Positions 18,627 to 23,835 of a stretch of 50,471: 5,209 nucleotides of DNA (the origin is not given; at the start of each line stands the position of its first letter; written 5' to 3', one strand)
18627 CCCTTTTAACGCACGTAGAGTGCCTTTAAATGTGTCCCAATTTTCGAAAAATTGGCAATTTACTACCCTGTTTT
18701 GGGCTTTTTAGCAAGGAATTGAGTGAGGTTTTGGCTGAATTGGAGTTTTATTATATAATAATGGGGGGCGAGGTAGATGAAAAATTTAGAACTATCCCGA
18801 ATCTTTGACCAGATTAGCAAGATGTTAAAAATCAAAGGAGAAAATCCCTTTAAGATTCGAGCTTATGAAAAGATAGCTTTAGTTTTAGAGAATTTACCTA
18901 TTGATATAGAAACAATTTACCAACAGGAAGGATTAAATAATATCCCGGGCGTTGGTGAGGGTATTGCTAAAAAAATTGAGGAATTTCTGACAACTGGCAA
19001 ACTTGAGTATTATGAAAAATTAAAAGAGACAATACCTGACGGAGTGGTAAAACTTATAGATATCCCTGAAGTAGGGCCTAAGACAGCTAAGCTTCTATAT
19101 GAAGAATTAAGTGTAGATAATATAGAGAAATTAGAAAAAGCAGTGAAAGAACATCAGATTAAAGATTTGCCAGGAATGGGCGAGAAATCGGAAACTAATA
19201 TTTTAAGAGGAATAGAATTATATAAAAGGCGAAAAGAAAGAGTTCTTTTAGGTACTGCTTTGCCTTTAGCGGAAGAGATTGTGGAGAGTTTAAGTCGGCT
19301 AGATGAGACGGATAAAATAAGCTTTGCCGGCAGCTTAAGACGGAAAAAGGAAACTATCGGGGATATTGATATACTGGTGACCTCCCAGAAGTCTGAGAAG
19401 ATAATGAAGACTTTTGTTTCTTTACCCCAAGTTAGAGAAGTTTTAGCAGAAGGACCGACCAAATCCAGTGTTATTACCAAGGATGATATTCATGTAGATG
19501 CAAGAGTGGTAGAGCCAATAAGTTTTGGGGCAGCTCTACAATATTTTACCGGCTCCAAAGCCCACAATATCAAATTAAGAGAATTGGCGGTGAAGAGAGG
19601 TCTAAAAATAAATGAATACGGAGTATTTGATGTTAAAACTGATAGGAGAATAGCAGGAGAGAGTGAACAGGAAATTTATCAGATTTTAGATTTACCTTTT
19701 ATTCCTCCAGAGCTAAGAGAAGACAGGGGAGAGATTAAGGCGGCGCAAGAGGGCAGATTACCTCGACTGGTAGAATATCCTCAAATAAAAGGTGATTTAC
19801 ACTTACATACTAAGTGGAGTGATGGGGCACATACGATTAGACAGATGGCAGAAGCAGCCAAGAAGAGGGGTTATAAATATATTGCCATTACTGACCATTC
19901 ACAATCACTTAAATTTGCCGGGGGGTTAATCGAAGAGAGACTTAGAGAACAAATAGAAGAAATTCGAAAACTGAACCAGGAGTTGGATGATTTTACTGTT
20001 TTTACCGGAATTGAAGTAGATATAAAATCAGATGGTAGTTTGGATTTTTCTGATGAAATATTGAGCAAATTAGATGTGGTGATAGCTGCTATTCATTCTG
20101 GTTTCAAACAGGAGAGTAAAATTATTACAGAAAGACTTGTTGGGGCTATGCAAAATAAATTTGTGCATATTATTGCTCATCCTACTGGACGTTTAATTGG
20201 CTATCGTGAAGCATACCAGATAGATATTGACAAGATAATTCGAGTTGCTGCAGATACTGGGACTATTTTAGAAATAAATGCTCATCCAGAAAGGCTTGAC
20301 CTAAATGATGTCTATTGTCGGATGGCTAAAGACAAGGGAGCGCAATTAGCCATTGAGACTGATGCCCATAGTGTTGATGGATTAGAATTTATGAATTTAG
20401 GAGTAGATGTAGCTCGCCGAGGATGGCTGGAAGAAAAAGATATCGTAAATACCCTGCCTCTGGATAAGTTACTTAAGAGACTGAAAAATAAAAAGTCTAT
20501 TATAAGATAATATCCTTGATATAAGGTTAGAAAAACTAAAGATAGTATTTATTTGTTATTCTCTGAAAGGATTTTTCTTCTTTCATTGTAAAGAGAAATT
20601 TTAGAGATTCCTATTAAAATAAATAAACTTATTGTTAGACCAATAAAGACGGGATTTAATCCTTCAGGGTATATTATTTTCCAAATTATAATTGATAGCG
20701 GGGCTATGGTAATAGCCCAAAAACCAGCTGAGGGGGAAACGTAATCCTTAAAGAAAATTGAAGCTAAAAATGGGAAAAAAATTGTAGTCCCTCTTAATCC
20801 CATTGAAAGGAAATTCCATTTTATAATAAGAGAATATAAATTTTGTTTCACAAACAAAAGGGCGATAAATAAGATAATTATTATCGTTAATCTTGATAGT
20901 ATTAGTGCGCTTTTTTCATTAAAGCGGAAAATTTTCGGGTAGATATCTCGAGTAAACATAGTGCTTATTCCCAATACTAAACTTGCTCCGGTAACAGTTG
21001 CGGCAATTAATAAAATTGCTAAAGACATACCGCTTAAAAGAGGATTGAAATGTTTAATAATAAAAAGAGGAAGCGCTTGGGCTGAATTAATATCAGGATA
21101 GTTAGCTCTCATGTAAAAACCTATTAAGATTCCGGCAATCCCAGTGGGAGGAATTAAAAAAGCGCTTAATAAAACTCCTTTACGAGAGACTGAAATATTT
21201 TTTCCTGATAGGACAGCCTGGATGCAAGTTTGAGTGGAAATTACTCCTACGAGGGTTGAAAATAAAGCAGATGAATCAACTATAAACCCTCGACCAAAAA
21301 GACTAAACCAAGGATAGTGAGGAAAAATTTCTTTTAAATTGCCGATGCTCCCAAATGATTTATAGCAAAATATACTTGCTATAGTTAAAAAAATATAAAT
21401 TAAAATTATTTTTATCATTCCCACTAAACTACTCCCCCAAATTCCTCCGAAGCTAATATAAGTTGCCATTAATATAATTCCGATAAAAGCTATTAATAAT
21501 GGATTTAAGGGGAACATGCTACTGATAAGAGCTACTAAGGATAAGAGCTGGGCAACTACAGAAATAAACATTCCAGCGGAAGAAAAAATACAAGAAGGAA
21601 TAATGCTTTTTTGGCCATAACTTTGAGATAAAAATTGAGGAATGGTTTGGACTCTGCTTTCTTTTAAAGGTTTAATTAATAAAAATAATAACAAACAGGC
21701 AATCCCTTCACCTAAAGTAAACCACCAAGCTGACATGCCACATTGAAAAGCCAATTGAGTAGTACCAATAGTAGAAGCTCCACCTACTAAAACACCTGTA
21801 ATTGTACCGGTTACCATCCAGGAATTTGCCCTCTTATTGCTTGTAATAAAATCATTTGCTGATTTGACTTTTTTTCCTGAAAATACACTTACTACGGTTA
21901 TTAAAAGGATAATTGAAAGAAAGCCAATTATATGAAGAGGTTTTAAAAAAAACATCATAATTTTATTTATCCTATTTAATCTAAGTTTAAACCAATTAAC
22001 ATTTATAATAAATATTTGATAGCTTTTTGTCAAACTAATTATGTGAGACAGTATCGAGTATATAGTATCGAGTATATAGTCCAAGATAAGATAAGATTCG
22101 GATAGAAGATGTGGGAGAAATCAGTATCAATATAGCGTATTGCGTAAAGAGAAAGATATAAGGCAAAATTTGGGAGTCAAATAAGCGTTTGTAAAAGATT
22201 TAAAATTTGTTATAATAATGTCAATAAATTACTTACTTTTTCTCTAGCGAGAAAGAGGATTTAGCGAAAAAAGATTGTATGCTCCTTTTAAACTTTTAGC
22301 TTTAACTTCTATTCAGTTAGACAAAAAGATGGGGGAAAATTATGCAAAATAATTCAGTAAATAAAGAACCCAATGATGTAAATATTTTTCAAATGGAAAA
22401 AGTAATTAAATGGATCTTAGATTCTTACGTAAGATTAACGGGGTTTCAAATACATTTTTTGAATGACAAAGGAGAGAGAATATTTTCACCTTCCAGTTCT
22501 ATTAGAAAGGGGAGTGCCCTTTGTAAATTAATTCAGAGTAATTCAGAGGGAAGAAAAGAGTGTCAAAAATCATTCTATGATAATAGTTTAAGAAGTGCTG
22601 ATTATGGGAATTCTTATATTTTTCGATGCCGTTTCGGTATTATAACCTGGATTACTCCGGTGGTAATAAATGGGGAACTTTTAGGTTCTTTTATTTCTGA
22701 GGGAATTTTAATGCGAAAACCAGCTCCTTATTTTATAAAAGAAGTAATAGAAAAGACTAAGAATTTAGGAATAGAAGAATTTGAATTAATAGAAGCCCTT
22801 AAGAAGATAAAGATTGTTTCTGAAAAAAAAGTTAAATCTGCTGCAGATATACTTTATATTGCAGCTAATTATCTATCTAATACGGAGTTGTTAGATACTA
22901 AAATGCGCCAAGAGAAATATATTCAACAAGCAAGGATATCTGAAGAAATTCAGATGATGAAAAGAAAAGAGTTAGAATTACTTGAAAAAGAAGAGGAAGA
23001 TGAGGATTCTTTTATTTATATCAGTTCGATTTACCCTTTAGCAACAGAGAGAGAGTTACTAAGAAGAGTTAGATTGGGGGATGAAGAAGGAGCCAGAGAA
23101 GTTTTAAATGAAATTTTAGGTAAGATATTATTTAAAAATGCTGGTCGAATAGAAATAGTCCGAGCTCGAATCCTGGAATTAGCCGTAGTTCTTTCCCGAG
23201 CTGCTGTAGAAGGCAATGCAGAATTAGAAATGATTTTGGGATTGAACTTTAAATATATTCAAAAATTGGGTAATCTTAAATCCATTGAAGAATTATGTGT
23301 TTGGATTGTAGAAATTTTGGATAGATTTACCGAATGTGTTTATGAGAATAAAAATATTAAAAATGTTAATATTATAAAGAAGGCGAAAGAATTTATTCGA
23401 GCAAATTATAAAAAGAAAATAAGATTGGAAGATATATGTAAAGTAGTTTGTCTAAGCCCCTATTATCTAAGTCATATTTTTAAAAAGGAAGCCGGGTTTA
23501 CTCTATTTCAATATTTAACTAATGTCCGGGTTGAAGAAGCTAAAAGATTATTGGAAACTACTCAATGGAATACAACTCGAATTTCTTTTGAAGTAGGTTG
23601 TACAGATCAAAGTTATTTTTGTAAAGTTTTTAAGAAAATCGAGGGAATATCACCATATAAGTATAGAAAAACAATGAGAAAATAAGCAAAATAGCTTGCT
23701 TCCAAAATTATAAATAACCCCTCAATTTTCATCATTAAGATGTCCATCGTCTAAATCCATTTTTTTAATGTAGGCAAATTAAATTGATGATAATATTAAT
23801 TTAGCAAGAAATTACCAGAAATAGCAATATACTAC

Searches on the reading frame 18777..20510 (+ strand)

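Call 6: search_protein_families(library=pfam, proteins=[window:18777-20510:+])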
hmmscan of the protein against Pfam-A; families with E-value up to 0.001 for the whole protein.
window:18777-20510:+ (577 aa): 8 families
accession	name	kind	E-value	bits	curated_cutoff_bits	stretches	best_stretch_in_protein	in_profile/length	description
PF14791.11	DNA_pol_B_thumb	-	7.8e-27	93.4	25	1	253-315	1-63/63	DNA polymerase beta thumb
PF14716.13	HHH_8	-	5.4e-22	78.4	30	1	1-76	1-73/73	Helix-hairpin-helix domain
PF02811.25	PHP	-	5.5e-14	53.3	26.4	1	340-503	1-164/164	PHP domain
PF14520.12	HHH_5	-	3.5e-10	40.7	27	1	92-144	3-53/57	Helix-hairpin-helix domain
PF14792.12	DNA_pol_B_palm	-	7.5e-07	29.8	25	1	166-212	12-59/113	DNA polymerase beta palm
PF12826.13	HHH_2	-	1.5e-06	28.7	27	0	96-137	8-46/64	Helix-hairpin-helix motif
PF00633.29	HHH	-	5.3e-05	23.3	24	0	93-107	13-27/30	Helix-hairpin-helix motif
PF01876.22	RNase_P_p30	-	0.00011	22.2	35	1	344-437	4-94/214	RNase P subunit p30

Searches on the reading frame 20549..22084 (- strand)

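Call 6: search_protein_families(library=pfam, proteins=[window:20549-22084:-])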
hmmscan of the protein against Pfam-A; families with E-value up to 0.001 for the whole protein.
window:20549-22084:- (511 aa): 1 family
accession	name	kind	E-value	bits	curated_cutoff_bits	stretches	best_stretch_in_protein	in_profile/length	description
PF00474.23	SSF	-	7.5e-21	74.9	22.8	1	79-448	1-394/406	Sodium:solute symporter family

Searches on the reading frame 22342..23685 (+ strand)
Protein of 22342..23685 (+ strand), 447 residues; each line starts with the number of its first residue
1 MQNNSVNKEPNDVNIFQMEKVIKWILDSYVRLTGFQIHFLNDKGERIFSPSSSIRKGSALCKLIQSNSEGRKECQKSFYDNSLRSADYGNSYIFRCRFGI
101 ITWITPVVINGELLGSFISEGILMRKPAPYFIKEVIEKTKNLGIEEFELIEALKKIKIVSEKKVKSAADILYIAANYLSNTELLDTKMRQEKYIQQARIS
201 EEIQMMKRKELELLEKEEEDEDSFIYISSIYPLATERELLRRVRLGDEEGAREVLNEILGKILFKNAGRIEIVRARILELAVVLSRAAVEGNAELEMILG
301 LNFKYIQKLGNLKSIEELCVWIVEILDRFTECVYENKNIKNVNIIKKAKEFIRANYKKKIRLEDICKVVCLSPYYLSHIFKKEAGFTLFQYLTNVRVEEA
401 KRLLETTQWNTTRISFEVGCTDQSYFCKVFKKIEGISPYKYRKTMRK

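Call 6: search_protein_families(library=pfam, proteins=[window:22342-23685:+])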
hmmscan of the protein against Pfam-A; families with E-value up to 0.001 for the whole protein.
window:22342-23685:+ (447 aa): 3 families
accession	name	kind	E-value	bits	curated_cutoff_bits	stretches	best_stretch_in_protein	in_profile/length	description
PF10114.15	PocR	-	8.8e-32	110.5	23.9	1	22-182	8-161/162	Sensory domain found in PocR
PF12833.13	HTH_18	-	1.2e-20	74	33.6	1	365-443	1-79/80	Helix-turn-helix domain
PF00165.29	HTH_AraC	-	2.6e-17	62.9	26.6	2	404-443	1-42/42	Bacterial regulatory helix-turn-helix proteins, AraC family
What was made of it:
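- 22342..23685 (+): PocR-sensor/AraC-type regulator upstream of the array. Pfam PocR plus HTH_18/HTH_AraC (call 6).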
